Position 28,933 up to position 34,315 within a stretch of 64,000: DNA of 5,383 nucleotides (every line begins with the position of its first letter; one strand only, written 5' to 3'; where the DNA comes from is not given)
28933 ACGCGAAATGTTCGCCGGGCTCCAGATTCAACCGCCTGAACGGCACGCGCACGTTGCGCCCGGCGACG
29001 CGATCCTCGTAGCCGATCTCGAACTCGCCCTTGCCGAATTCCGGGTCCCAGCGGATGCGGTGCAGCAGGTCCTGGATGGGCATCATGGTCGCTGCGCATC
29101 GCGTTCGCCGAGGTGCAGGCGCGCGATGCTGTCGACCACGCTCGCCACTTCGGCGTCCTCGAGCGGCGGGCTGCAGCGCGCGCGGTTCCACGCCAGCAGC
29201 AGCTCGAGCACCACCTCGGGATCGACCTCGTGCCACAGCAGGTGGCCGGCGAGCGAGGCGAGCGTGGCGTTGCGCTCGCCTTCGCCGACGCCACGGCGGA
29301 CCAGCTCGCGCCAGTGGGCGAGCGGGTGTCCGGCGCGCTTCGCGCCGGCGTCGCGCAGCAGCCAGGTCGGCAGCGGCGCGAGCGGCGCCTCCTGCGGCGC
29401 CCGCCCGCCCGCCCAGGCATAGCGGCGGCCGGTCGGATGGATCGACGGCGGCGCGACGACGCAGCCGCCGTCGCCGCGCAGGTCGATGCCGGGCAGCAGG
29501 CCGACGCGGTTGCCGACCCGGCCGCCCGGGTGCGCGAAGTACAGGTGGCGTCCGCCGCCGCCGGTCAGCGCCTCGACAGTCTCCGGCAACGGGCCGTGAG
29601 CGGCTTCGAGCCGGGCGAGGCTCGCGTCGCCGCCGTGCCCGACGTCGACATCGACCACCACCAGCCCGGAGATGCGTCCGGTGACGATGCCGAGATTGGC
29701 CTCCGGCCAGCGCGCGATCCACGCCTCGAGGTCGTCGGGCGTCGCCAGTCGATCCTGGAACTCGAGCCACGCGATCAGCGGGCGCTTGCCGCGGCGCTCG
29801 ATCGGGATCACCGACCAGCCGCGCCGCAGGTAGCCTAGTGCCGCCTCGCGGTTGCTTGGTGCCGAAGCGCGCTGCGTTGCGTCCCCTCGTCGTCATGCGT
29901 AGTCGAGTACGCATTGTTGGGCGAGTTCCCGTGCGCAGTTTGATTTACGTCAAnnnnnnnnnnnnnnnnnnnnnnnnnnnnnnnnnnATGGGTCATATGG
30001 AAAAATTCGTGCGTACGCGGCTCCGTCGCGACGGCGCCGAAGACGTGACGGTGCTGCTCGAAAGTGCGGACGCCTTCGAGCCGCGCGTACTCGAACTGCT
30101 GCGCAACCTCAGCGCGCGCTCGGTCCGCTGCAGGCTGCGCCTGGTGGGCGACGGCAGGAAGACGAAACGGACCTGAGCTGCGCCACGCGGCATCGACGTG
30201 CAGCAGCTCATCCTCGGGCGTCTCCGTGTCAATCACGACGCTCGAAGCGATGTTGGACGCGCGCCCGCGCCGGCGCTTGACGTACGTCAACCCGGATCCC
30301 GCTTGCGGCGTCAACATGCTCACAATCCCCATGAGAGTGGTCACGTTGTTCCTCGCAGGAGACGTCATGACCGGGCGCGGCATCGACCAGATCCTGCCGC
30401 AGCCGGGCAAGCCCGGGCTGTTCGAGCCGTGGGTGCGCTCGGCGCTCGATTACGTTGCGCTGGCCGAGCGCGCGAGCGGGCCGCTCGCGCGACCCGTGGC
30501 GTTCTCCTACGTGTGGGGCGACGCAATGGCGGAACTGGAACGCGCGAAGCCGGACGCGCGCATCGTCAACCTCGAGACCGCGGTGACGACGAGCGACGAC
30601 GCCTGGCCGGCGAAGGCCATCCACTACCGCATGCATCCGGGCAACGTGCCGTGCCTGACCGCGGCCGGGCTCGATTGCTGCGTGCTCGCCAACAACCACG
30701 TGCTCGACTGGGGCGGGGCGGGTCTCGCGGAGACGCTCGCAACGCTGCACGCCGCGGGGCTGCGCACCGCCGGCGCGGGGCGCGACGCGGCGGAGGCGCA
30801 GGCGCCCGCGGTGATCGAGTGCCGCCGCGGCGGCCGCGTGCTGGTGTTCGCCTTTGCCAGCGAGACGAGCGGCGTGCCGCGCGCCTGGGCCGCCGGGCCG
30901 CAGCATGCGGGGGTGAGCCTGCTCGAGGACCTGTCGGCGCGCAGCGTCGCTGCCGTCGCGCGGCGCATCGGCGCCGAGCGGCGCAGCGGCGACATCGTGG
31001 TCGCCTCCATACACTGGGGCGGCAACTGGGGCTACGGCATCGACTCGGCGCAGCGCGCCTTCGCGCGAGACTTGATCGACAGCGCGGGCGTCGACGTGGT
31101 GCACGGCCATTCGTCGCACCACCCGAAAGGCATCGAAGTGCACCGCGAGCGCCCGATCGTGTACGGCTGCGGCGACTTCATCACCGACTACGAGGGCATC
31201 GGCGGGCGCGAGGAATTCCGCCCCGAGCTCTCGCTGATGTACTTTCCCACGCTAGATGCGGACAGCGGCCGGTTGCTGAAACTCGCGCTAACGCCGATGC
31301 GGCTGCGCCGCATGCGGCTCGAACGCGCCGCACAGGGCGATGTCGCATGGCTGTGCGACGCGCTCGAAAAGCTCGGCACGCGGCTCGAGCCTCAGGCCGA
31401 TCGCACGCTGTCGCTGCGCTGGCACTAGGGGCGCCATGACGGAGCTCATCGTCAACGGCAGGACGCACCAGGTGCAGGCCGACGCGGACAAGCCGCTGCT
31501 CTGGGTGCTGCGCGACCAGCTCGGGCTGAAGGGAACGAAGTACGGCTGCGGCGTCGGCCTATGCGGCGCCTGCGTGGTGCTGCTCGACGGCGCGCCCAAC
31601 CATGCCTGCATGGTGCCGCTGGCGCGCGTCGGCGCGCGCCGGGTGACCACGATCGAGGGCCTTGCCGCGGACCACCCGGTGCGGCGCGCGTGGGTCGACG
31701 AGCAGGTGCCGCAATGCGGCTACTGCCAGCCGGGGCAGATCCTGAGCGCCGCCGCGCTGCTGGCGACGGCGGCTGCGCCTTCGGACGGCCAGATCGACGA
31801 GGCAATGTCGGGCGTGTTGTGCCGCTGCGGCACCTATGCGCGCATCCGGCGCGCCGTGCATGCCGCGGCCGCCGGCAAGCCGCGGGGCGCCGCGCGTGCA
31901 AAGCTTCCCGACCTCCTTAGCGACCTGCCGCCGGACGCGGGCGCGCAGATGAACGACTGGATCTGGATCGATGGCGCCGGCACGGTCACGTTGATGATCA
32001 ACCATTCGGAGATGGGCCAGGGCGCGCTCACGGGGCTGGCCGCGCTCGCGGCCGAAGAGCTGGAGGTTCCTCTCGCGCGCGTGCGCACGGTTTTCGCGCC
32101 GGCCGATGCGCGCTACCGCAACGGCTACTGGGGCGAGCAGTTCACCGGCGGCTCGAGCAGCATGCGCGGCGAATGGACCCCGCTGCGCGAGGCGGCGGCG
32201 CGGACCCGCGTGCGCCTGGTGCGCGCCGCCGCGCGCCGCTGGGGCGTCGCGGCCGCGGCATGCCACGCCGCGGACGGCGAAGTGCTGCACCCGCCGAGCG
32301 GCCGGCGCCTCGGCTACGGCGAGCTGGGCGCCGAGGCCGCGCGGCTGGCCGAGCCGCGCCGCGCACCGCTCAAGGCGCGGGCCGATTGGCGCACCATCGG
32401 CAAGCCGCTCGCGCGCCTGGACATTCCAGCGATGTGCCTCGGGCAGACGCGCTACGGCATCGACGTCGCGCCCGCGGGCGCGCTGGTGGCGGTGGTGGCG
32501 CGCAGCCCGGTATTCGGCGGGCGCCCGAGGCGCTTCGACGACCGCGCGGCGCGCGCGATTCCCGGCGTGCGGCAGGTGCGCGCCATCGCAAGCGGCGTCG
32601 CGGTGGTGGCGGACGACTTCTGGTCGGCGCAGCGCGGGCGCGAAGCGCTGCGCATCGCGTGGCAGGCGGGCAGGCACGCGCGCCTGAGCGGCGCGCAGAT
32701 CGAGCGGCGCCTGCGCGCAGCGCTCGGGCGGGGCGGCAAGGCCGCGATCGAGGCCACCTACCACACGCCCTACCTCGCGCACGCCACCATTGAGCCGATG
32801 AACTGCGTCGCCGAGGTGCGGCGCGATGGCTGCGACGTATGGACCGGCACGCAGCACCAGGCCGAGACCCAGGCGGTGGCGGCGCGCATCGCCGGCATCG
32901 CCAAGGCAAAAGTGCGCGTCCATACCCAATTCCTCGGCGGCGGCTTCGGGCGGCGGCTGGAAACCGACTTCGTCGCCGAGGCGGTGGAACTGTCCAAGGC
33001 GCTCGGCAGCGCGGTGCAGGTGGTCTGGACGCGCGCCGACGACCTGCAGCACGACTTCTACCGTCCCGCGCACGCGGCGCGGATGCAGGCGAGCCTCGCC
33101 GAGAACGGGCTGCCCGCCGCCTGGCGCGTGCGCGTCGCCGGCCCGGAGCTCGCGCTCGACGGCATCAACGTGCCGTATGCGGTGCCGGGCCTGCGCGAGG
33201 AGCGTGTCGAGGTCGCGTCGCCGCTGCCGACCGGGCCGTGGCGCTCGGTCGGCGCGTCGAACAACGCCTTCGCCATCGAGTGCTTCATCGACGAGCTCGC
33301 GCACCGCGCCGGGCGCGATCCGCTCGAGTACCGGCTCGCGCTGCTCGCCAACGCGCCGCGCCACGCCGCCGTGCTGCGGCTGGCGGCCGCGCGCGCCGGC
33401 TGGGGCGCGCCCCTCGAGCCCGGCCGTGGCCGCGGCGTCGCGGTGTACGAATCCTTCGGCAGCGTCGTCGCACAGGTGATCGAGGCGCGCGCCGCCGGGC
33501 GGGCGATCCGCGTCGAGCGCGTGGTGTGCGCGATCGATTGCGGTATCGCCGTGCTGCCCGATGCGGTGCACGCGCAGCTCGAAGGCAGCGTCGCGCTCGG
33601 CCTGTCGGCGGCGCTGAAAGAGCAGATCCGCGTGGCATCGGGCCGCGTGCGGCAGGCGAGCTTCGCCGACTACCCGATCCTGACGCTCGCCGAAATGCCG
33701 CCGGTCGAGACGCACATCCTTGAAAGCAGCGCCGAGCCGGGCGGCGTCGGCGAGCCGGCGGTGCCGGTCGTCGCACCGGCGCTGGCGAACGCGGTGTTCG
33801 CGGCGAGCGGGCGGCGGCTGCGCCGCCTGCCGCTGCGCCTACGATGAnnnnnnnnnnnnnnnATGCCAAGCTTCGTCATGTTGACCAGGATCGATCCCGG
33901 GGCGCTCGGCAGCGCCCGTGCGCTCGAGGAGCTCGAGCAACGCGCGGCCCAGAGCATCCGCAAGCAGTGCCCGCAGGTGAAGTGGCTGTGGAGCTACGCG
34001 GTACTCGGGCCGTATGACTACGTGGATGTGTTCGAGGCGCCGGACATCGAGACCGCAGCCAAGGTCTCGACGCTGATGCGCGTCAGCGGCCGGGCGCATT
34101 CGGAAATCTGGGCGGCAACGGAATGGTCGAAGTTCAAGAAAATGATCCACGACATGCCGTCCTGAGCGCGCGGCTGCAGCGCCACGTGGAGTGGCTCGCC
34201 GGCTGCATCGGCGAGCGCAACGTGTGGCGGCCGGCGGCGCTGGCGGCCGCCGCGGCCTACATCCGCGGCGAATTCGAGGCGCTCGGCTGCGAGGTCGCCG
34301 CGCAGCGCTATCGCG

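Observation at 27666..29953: PrimPol, DUF504 (MJ1316-like), HPF-cold-shock fusion, Zn-ribbon protein: a four-gene string behind two FNR-type boxes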

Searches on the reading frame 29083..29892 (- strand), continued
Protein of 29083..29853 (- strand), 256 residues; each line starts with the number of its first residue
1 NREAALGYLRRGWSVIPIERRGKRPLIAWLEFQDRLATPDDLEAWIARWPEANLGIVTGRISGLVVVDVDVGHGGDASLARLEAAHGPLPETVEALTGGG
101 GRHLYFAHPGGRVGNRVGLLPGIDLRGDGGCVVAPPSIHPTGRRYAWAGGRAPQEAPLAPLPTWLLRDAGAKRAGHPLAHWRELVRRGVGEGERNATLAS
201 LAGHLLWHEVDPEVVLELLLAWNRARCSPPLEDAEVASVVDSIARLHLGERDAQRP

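Call 82: search_dna_similar(query=window:29083-29853:-, collection=phages, mode=protein, max_rows=10)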
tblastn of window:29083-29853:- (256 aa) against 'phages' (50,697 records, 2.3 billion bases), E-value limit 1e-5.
Records with a match: 396; places in all: 397; records where one place covers at least 80% of the query: 314.
Best place of each record, by identity: <60% 396.
By first word of the organism name: Streptococcus 267; Enterococcus 25; Mycobacterium 24; Serratia 19; Bacteriophage 7; Lactobacillus 6; Lactococcus 6; Gordonia 6; Rhizobium 4; Pseudoalteromonas 4; and 19 more.
By host as written in the record: Streptococcus thermophilus 103; - 33; Serratia marcescens 16; Mycobacterium smegmatis mc2 155 11; Enterococcus faecium 9; Streptococcus thermophilus ST64985 7; Streptococcus thermophilus ST64713 6; Streptococcus thermophilus ST64715 6; and 136 more.
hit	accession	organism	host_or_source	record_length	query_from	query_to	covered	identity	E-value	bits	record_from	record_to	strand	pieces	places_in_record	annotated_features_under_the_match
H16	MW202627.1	Caudoviricetes sp.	Manatee Spring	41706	4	244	94%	40.0%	5e-25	108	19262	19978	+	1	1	replicative helicase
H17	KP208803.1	Streptococcus phage Str-PAP-1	Streptococcus parauberis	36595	3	251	97%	31.2%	6e-17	86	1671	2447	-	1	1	hypothetical protein | primase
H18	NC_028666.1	Streptococcus phage Str-PAP-1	Streptococcus parauberis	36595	3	251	97%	31.2%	6e-17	86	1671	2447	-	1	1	DNA polymerase/primase | primase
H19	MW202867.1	Caudoviricetes sp.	Manatee Spring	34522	3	247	96%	31.3%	1e-14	79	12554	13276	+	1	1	regulatory protein repA | DNA-binding transcriptional regulator cro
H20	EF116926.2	Streptococcus phage SMP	Streptococcus suis capsular serotype 2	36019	2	248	96%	31.0%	3e-22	101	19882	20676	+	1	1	replication protein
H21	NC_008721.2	Streptococcus phage SMP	Streptococcus suis capsular serotype 2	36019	2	248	96%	31.0%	3e-22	101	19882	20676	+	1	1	DNA polymerase/primase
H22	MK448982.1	Streptococcus phage Javan554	Streptococcus suis 89-3576-3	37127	2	248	96%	31.0%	1e-21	99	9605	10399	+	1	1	replication protein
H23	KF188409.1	Lactobacillus phage phiJB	-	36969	5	251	96%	31.0%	1e-8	61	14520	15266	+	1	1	bifunctional DNA primase/polymerase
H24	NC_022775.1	Lactobacillus phage phiJB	-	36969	5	251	96%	31.0%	1e-8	61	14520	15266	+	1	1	DNA polymerase/primase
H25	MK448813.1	Streptococcus phage Javan579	Streptococcus suis NSUI002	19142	2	248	96%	30.7%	2e-21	99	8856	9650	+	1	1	replication protein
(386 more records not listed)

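Call 83: get_annotated_region(hit=H1, flank=9000)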
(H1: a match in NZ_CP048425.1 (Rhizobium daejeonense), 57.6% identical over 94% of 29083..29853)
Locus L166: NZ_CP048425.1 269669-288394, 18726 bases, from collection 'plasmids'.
description: Rhizobium daejeonense strain KACC 13094 plasmid unnamed2, complete sequence
organism: Rhizobium daejeonense (NCBI taxid 240521)
taxonomy: Bacteria; Pseudomonadota; Alphaproteobacteria; Hyphomicrobiales; Rhizobiaceae; Rhizobium; Rhizobium daejeonense
host: -; source: Cell,soil; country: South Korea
typing (MOB-suite, as given by PLSDB): non-mobilizable
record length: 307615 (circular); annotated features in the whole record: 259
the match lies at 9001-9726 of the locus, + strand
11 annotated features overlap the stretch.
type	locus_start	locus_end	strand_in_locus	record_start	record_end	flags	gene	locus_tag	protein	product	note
CDS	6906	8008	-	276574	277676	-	-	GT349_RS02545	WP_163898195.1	IS3 family transposase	-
CDS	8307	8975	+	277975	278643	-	-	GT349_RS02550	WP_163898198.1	phosphoribosyltransferase family protein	GO:0009116 - nucleoside metabolic process [Evidence IEA]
CDS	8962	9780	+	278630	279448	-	-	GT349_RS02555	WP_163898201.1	bifunctional DNA primase/polymerase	-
CDS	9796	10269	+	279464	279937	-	-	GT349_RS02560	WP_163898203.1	YbhB/YbcL family Raf kinase inhibitor-like protein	-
CDS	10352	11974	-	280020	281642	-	groL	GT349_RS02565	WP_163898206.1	chaperonin GroEL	GO:0006457 - protein folding [Evidence IEA]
CDS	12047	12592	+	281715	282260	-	-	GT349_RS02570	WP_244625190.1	Hsp20/alpha crystallin family protein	-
CDS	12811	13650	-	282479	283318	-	-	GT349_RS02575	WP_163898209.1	helix-turn-helix domain-containing protein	GO:0006355 - regulation of DNA-templated transcription [Evidence IEA]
CDS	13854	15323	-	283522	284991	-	prs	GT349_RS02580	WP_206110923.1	ribose-phosphate diphosphokinase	GO:0009152 - purine ribonucleotide biosynthetic process [Evidence IEA]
CDS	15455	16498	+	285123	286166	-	-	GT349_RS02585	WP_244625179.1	hypothetical protein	-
CDS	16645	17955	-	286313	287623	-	-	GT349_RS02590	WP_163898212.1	HlyD family type I secretion periplasmic adaptor subunit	GO:0030253 - protein secretion by the type I secretion system [Evidence IEA]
CDS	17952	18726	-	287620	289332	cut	-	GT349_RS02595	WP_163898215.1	type I secretion system permease/ATPase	-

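Call 92: search_protein_families(library=padloc, proteins=[window:29083-29853:-], max_evalue=0.001)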
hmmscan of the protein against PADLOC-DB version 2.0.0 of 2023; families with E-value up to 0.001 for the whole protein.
window:29083-29853:- (256 aa): 0 families

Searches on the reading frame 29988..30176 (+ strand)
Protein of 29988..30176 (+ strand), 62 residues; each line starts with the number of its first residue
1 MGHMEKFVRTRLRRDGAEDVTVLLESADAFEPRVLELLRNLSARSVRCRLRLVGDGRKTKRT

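Call 94: search_protein_families(library=pfam, proteins=[window:29988-30176:+], max_evalue=0.01)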
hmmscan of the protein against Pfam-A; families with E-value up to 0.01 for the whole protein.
window:29988-30176:+ (62 aa): 0 families

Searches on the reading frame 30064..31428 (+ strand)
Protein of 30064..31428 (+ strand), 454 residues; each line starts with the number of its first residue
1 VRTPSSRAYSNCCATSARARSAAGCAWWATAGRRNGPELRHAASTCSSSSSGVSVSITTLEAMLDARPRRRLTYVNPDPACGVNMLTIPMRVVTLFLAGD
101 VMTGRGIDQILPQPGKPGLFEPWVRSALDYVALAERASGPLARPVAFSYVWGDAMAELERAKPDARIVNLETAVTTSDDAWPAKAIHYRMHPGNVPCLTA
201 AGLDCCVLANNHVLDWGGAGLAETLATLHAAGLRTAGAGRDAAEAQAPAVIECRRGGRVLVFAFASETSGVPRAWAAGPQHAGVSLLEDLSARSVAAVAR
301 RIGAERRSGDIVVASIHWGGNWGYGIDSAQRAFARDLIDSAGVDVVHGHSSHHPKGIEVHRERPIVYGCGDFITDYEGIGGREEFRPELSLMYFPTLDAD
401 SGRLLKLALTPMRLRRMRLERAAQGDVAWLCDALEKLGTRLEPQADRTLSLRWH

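Call 21: search_protein_families(library=pfam, proteins=[window:30064-31428:+], max_evalue=0.001)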
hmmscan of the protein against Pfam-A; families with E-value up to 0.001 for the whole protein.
window:30064-31428:+ (454 aa): 1 family
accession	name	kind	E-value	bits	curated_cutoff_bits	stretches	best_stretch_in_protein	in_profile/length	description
PF09587.15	PGA_cap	-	7e-83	278.4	27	1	94-376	1-255/255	Bacterial capsule synthesis protein PGA_cap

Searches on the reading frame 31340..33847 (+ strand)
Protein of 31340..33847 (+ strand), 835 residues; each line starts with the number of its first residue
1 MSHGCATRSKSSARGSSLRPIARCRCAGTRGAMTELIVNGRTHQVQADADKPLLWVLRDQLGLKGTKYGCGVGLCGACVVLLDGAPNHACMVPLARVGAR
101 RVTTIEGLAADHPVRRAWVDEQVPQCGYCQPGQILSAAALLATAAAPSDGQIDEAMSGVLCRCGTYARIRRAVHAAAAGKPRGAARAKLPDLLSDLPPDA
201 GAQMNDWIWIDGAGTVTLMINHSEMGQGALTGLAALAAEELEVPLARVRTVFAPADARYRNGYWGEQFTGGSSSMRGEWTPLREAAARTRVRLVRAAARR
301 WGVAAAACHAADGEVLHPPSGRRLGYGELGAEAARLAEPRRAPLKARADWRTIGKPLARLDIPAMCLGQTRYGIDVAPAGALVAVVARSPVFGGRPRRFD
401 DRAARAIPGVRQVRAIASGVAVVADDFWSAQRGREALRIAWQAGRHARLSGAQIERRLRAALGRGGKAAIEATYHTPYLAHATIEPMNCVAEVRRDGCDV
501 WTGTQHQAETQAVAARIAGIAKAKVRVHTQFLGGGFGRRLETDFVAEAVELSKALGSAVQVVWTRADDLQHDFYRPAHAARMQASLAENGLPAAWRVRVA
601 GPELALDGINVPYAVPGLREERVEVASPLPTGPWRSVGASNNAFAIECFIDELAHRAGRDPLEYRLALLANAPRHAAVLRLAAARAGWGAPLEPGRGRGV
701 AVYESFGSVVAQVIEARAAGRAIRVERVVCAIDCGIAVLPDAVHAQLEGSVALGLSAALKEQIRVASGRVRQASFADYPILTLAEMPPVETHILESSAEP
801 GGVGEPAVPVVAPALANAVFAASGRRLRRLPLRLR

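Call 21: search_protein_families(library=pfam, proteins=[window:31340-33847:+], max_evalue=0.001)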
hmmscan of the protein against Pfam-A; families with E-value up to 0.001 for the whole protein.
window:31340-33847:+ (835 aa): 5 families
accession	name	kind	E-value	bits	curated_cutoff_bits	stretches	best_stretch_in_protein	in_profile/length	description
PF20256.3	MoCoBD_2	-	5.4e-30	105.3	27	2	201-352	45-185/283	Molybdopterin cofactor-binding domain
PF02738.23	MoCoBD_1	-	5e-28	98.3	27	1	469-666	28-241/244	Molybdopterin cofactor-binding domain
PF01799.25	Fer2_2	-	2.6e-27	95.2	30.3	1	104-174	1-75/75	[2Fe-2S] binding domain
PF00111.32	Fer2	-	3.6e-08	33.7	21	1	37-86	2-52/77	2Fe-2S iron-sulfur cluster binding domain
PF13085.11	Fer2_3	-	0.00023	21.6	27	1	68-115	50-96/107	2Fe-2S iron-sulfur cluster binding domain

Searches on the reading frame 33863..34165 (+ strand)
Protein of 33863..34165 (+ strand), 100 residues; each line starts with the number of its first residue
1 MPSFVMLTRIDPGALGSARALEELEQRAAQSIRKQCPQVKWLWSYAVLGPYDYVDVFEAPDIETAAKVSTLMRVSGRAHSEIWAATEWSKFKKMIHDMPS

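Call 21: search_protein_families(library=pfam, proteins=[window:33863-34165:+], max_evalue=0.001)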
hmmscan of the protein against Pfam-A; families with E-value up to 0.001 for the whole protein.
window:33863-34165:+ (100 aa): 1 family
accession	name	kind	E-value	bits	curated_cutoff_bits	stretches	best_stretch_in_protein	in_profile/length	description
PF08734.17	GYD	-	5.8e-20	71.5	31.4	1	4-95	1-91/91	GYD domain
